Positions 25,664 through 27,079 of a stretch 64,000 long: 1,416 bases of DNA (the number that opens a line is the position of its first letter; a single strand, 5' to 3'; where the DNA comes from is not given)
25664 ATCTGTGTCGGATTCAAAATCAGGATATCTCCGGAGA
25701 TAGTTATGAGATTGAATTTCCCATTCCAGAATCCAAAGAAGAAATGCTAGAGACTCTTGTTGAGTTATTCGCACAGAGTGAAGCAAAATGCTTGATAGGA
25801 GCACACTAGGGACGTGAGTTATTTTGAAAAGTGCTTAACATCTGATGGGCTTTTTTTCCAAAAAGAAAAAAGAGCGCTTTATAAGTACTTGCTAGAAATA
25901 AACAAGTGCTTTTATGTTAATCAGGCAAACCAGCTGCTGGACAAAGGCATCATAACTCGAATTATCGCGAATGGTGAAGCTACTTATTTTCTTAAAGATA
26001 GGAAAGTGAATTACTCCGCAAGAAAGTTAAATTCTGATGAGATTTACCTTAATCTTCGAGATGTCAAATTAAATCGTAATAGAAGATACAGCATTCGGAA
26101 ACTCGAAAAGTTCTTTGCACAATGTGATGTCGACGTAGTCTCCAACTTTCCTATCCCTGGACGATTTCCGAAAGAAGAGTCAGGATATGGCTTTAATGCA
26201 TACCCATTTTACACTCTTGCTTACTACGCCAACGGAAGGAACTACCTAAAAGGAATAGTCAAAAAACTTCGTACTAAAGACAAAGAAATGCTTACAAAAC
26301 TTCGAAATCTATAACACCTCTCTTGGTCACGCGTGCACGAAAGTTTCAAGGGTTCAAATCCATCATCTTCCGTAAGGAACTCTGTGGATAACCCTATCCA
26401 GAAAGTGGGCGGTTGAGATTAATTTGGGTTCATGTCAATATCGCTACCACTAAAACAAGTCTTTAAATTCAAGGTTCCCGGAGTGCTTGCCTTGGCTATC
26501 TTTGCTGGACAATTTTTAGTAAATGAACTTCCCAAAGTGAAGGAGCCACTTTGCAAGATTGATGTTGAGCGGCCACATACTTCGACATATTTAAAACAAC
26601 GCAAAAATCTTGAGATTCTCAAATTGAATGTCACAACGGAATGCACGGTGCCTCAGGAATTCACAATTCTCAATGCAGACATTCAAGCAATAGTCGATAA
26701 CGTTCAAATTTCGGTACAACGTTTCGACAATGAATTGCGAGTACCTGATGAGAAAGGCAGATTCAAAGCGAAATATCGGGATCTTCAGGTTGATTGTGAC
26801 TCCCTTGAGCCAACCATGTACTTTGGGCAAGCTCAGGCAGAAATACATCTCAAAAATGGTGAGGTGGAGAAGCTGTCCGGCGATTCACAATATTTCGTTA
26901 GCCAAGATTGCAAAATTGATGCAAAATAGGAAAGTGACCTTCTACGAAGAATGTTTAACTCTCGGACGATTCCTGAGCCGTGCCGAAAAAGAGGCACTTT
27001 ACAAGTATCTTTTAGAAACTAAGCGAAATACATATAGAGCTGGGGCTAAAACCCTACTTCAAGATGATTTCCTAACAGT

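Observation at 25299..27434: AT-rich 2.1-kb islet at tRNA-Ser(GGA), split by a degenerate copy of the tRNA 3' end, with no integrase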

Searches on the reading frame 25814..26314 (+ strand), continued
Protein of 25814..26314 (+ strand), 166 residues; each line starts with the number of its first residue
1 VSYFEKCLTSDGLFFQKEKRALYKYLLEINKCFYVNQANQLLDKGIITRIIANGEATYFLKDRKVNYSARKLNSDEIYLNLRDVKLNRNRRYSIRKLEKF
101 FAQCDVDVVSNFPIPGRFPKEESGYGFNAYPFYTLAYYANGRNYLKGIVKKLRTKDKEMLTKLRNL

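Call 98: find_encoding_contigs(protein=P0094, flank=3500, max_places=8)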
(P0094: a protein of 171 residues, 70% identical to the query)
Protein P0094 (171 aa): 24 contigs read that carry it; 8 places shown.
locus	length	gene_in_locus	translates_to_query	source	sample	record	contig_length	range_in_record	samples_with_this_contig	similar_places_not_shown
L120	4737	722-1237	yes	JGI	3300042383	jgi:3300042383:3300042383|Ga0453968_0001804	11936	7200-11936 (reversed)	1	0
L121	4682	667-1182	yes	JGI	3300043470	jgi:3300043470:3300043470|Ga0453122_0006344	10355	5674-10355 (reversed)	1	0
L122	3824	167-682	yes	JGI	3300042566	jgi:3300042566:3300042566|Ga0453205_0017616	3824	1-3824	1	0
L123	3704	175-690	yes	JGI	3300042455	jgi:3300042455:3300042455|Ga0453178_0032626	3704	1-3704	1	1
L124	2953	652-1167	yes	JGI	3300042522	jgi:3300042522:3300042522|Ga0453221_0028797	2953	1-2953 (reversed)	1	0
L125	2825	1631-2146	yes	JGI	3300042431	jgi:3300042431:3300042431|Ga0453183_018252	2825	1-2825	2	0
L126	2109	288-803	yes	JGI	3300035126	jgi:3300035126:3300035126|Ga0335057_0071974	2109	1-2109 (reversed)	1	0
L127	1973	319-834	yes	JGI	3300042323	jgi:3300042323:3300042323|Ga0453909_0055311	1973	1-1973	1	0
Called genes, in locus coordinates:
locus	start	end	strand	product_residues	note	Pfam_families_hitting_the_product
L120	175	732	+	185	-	-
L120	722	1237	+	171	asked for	-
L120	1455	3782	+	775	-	PF13520:AA_permease_2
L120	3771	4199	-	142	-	PF00383:dCMP_cyt_deam_1, PF14437:MafB19-deam, PF14439:Bd3614-deam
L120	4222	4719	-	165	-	PF27101:Rv3753c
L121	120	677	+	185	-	-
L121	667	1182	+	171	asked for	-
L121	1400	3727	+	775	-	PF13520:AA_permease_2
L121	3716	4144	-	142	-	PF00383:dCMP_cyt_deam_1, PF14437:MafB19-deam, PF14439:Bd3614-deam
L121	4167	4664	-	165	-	PF27101:Rv3753c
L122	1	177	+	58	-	?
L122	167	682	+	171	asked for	-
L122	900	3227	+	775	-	PF13520:AA_permease_2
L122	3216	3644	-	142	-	PF00383:dCMP_cyt_deam_1, PF14437:MafB19-deam, PF14439:Bd3614-deam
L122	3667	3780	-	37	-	PF27101:Rv3753c (weak)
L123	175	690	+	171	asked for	-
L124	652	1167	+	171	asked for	-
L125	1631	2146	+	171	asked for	-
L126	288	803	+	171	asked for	-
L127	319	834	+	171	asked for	-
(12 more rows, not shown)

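Call 99: find_encoding_contigs(protein=P0109, flank=3500, max_places=4)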
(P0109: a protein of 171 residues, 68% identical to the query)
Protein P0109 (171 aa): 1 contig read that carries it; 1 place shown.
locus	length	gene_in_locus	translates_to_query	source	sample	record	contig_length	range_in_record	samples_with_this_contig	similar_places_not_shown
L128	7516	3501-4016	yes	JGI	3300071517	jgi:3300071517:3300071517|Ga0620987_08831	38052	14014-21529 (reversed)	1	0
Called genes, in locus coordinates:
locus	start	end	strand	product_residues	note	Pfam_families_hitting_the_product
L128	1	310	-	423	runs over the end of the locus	PF00696:AA_kinase, PF01842:ACT, PF22468:ACT_9, PF13840:ACT_7, PF01842:ACT (weak), PF22468:ACT_9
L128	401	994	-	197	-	PF21176:RecR_HhH, PF02132:RecR_ZnF, PF01751:Toprim, PF13662:Toprim_4, PF21175:RecR_C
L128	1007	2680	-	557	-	PF05496:RuvB_N (faint), PF13177:DNA_pol3_delta2, PF13401:AAA_22 (faint), PF00004:AAA, PF22608:DNAX_ATPase_lid, PF12169:DNA_pol3_gamma3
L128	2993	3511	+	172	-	-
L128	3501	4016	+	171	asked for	-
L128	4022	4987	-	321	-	PF00171:Aldedh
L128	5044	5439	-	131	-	PF00171:Aldedh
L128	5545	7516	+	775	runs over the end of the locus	PF13520:AA_permease_2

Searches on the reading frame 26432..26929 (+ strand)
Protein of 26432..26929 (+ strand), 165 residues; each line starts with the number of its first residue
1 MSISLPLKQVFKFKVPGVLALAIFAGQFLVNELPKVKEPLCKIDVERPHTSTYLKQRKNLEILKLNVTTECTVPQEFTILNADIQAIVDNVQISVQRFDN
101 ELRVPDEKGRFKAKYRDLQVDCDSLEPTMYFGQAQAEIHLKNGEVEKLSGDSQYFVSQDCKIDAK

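Call 7: search_protein_families(library=pfam, proteins=[window:26432-26929:+], max_evalue=1)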
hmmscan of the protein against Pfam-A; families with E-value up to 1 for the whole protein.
window:26432-26929:+ (165 aa): 0 families

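Call 8: search_protein_families(library=phrogs, proteins=[window:26432-26929:+], max_evalue=1)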
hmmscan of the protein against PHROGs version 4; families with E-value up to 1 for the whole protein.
window:26432-26929:+ (165 aa): 1 family
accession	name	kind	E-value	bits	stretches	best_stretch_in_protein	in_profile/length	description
phrog_32292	-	unknown function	0.12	13.3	1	55-94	61-99/106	-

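Call 30: find_homologous_proteins(query=window:26432-26926:+, max_evalue=0.01)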
Query window:26432-26926:+ (165 aa): 7 proteins with E <= 0.01 among 28 candidates.
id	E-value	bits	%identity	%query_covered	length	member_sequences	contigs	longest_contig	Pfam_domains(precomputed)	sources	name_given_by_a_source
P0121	5.5e-103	359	99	100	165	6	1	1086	-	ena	-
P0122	1.1e-83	296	79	100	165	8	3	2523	-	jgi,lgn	jgi:hypothetical protein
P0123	6.7e-57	210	59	100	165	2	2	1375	-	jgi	jgi:hypothetical protein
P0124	1.2e-56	209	55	100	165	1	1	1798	-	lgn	-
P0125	4.6e-56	207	58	100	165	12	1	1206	-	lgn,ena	-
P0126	1.1e-55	206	56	100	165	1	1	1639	-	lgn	-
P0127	5.7e-55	203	56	100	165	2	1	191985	-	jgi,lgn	jgi:hypothetical protein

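Call 31: find_encoding_contigs(protein=P0122, flank=5000, max_places=4)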
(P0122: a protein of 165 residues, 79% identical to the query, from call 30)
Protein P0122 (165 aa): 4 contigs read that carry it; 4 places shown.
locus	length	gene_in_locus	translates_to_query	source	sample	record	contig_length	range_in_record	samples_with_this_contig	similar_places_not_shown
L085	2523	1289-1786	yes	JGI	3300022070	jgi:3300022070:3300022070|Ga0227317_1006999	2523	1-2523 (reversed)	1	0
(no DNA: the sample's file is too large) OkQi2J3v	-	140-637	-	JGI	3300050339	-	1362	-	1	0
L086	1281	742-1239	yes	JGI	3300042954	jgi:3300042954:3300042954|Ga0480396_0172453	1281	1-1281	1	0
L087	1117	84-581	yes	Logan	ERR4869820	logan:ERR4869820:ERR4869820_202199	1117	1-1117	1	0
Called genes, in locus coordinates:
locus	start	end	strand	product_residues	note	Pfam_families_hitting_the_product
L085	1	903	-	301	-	?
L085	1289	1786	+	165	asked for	-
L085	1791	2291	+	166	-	-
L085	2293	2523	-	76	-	?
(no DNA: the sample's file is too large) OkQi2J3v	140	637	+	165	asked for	-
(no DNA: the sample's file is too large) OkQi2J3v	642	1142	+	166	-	-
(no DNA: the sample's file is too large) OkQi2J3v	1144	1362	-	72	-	?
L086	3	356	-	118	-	?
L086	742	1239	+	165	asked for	-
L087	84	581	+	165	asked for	-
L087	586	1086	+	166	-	-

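Call 32: find_encoding_contigs(protein=P0127, flank=5000, max_places=3)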
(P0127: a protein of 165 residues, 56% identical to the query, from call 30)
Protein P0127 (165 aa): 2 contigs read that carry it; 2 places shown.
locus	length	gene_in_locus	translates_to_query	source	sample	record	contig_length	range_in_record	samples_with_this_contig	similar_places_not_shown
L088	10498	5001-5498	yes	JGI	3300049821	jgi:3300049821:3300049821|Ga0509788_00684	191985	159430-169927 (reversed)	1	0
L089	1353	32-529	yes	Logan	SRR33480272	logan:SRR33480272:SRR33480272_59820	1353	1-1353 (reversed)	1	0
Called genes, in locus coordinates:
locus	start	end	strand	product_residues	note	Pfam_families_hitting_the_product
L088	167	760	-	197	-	PF21176:RecR_HhH, PF02132:RecR_ZnF, PF01751:Toprim, PF13662:Toprim_4, PF21175:RecR_C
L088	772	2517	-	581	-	PF05496:RuvB_N (faint), PF13177:DNA_pol3_delta2, PF13401:AAA_22 (faint), PF00004:AAA, PF22608:DNAX_ATPase_lid, PF12169:DNA_pol3_gamma3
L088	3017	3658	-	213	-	-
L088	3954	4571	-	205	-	PF00033:Cytochrome_B (weak), PF13631:Cytochrom_B_N_2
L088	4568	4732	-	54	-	-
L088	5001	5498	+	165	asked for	-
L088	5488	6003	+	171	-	-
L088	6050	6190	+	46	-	-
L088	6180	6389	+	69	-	-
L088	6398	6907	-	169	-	PF00171:Aldedh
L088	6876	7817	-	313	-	PF00171:Aldedh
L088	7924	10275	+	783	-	PF13520:AA_permease_2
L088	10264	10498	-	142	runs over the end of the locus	PF00383:dCMP_cyt_deam_1, PF14437:MafB19-deam, PF14439:Bd3614-deam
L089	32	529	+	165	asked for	-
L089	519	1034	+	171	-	-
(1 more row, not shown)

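Call 47: find_homologous_proteins(query=A2, max_evalue=0.001)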
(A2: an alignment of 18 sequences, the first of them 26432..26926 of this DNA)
Query A2 (18 sequences) (165 aa, profile of the alignment): 138 proteins with E <= 0.001 among 1851 candidates; the best 120 are listed.
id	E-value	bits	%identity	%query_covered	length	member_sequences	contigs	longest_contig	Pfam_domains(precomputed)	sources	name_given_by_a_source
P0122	6.4e-61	222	79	100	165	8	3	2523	-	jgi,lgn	jgi:hypothetical protein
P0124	7.0e-61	222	55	100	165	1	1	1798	-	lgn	-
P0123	1.3e-60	221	59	100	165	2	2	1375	-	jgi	jgi:hypothetical protein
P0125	1.5e-60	221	58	100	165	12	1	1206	-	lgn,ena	-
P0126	4.5e-60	220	56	100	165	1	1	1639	-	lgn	-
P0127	6.7e-60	219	56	100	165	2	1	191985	-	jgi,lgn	jgi:hypothetical protein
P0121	8.0e-60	219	99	100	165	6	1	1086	-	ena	-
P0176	5.7e-41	158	26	66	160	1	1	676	-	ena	-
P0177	7.2e-41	157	27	66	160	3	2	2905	-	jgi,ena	-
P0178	9.4e-41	157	27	66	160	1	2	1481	-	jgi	jgi:hypothetical protein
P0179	1.7e-40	156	25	59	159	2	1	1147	-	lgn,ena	-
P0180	2.5e-40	155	24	59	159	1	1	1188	-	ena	-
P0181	2.8e-40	155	24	59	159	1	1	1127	-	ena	-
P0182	3.9e-40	155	27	82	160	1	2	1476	-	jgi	jgi:hypothetical protein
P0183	4.7e-40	155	24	59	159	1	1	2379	-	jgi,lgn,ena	-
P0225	2.3e-36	143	21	77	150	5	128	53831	-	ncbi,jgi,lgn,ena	-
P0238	7.6e-33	131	25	62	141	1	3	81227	-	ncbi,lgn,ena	-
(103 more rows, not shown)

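Call 55: predict_structure(alignment_id=A3)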
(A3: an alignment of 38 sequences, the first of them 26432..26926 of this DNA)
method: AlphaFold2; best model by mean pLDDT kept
length: 165 residues; sequences in the alignment: 38
mean_pLDDT: 83.9   pTM: 0.71
mean pLDDT of the five models: 83.9, 83.7, 83.1, 82.2, 81.8
residues with pLDDT >= 90: 112; 70-90: 14; 50-70: 19; < 50: 20
segments of 3 or more residues with pLDDT < 50: 1-16, 18-21
pLDDT, mean of each block of 10 residues (from residue 1): 44 47 52 72 97 90 96 95 95 96 79 94 96 97 96 96 84
secondary structure, 60 per line:
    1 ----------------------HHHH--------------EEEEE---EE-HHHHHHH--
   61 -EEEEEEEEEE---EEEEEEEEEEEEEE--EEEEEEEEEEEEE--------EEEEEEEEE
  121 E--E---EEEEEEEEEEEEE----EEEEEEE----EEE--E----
elements in order: H23-26 E41-45 H52-58 E62-71 E75-88 E91-103 E112-121 E128-140 E145-151 E156-158

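Call 59: fold_search(model_id=the predicted structure, library=pdb)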
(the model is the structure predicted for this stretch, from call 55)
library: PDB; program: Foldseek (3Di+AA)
matches with E <= 10: 1479; with E <= 0.001: 2
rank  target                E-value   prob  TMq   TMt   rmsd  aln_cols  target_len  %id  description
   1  9blo_A                7.7e-04  1.00  0.37  0.42   7.3       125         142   12  T450C mutant of repeat domain 2 from Clostridium perfringens adhesin CPE0147 without intramolecular ester bond (released 2025-05-07)
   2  1xvs_A                9.0e-04  1.00  0.39  0.47   6.3       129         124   15  Crystal structure of apaG Protein from Vibrio cholerae (released 2004-12-14)
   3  4ni6                  1.5e-03  1.00  0.40  0.45   6.5       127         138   14  Repeat domain 1 of Clostridium perfringens CPE0147 (released 2013-12-04)
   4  8b7d                  1.5e-03  1.00  0.37  0.41   8.5       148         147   11  Luminal domain of TMEM106B (released 2023-07-19)
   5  8f90_C                1.6e-03  1.00  0.38  0.41   7.4       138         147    8  Intramolecular ester bond-containing repeat domain 2 from Suipraoptans intestinalis adhesin (released 2024-06-19)
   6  8f90_B                1.7e-03  1.00  0.40  0.44   6.5       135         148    8  Intramolecular ester bond-containing repeat domain 2 from Suipraoptans intestinalis adhesin (released 2024-06-19)
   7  3jyc                  1.7e-03  1.00  0.37  0.22  11.6       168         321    8  Crystal structure of the eukaryotic strong inward-rectifier K+ channel Kir2.2 at 3.1 Angstrom resolution (released 2010-01-12)
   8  1xq4_A                1.8e-03  1.00  0.39  0.47   5.6       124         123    8  Crystal Structure of the Putative ApaA Protein from Bordetella pertussis, Northeast Structural Genomics Target BeR40 (released 2004-11-09)
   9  1xq4_B                1.9e-03  1.00  0.37  0.46   6.2       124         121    9  Crystal Structure of the Putative ApaA Protein from Bordetella pertussis, Northeast Structural Genomics Target BeR40 (released 2004-11-09)
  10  3spc                  1.9e-03  1.00  0.38  0.22   8.0       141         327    8  Inward rectifier potassium channel Kir2.2 in complex with dioctanoylglycerol pyrophosphate (DGPP) (released 2011-08-24)
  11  9blp                  2.1e-03  1.00  0.37  0.41   7.4       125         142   11  T450S mutant of repeat domain 2 from Clostridium perfringens adhesin CPE0147 with intramolecular ester bond (released 2025-05-07)
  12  8dj2_A                2.4e-03  1.00  0.39  0.43   7.0       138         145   10  Intramolecular ester bond-containing repeat domain from Chlamydia trachomatis adhesin (released 2023-08-02)
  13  6zlx                  2.5e-03  1.00  0.35  0.27   7.4       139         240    9  The structure of the ClpX-associated factor PDIP38 (released 2021-07-14)
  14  2f1e_MODEL_1_A        2.8e-03  1.00  0.38  0.49   5.9       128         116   12  Solution structure of ApaG protein (released 2006-10-24)
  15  8f9l_B                2.9e-03  1.00  0.38  0.44   7.9       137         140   12  Intramolecular ester bond-containing repeat domain from Gemella massiliensis adhesin (released 2024-06-19)
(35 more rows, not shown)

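Call 66: search_solved_structures(query=A3, max_evalue=1)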
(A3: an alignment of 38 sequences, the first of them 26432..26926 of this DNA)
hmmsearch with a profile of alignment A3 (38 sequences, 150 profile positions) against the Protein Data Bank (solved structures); distinct sequences matched with E-value up to 1: 0.

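Call 68: search_protein_families(library=padloc, proteins=[window:26432-26929:+], max_evalue=1)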
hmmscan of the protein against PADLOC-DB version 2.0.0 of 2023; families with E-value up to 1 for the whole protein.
window:26432-26929:+ (165 aa): 0 families

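Call 69: search_protein_families(library=ncbifam, proteins=[window:26432-26929:+], max_evalue=1)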
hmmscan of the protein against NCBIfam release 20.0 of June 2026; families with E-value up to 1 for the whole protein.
window:26432-26929:+ (165 aa): 0 families

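Call 83: find_encoding_contigs(protein=P0225, flank=5000, max_places=4)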
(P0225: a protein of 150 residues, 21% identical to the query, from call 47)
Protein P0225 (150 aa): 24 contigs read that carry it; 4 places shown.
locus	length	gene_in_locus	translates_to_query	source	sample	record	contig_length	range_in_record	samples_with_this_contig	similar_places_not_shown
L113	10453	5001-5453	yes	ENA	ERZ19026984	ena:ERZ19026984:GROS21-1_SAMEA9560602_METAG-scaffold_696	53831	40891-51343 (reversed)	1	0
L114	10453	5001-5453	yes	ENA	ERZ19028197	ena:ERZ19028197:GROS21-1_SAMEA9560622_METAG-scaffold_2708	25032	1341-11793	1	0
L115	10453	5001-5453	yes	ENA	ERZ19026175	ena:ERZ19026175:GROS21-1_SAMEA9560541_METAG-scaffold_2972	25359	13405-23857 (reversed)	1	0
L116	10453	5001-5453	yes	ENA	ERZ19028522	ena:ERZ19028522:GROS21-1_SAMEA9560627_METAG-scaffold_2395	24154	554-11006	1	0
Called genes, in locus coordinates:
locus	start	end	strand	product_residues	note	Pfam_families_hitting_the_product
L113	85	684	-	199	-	PF00633:HHH (weak), PF21176:RecR_HhH, PF02132:RecR_ZnF, PF01751:Toprim, PF13662:Toprim_4, PF21175:RecR_C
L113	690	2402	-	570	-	PF05496:RuvB_N (weak), PF13177:DNA_pol3_delta2, PF00004:AAA, PF22608:DNAX_ATPase_lid, PF12169:DNA_pol3_gamma3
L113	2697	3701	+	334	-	-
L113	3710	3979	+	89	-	PF09656:PGPGW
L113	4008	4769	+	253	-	PF18761:Heliorhodopsin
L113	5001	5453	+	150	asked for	-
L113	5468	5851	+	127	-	-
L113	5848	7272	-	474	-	PF00171:Aldedh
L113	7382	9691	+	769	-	PF13520:AA_permease_2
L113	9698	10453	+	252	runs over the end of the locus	PF00481:PP2C (weak), PF13672:PP2C_2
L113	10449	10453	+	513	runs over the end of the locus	PF00069:Pkinase, PF07714:PK_Tyr_Ser-Thr, PF03109:ABC1 (weak), PF03793:PASTA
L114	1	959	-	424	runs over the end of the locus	PF00696:AA_kinase, PF01842:ACT, PF22468:ACT_9, PF13840:ACT_7, PF22468:ACT_9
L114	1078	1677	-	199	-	PF00633:HHH (weak), PF21176:RecR_HhH, PF02132:RecR_ZnF, PF01751:Toprim, PF13662:Toprim_4, PF21175:RecR_C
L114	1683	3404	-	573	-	PF05496:RuvB_N (weak), PF13177:DNA_pol3_delta2, PF00004:AAA, PF22608:DNAX_ATPase_lid, PF12169:DNA_pol3_gamma3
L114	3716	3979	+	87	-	PF09656:PGPGW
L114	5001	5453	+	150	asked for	-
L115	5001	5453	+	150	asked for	-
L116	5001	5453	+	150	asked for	-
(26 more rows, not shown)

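Call 84: find_encoding_contigs(protein=P0238, flank=5000, max_places=3)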
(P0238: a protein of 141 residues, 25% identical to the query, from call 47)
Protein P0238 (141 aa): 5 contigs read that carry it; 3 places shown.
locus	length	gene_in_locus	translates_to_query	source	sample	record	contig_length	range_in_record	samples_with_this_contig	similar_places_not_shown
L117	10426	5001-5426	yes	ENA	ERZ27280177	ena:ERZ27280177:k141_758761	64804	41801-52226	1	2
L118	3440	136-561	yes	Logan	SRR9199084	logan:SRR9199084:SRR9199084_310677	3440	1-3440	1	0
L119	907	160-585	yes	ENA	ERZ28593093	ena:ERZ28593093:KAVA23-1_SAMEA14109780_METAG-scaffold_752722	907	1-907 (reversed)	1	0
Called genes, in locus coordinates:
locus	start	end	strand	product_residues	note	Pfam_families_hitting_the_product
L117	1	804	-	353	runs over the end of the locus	PF01118:Semialdhyde_dh, PF02774:Semialdhyde_dhC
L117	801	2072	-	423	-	PF00696:AA_kinase, PF01842:ACT, PF22468:ACT_9, PF13840:ACT_7, PF01842:ACT (weak), PF22468:ACT_9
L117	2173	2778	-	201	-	PF21176:RecR_HhH, PF02132:RecR_ZnF (weak), PF01751:Toprim, PF13662:Toprim_4, PF21175:RecR_C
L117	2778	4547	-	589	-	PF05496:RuvB_N (faint), PF13177:DNA_pol3_delta2, PF13401:AAA_22 (faint), PF00004:AAA, PF22608:DNAX_ATPase_lid, PF12169:DNA_pol3_gamma3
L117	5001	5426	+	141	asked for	-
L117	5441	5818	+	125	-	-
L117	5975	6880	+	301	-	PF00561:Abhydrolase_1, PF12146:Hydrolase_4, PF12697:Abhydrolase_6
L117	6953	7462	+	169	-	-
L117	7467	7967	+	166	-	-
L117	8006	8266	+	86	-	PF09656:PGPGW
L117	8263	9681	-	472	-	PF00171:Aldedh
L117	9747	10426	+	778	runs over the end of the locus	PF13520:AA_permease_2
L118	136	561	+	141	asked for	-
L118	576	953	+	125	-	-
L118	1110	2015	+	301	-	PF00561:Abhydrolase_1, PF12146:Hydrolase_4, PF12697:Abhydrolase_6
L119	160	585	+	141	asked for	-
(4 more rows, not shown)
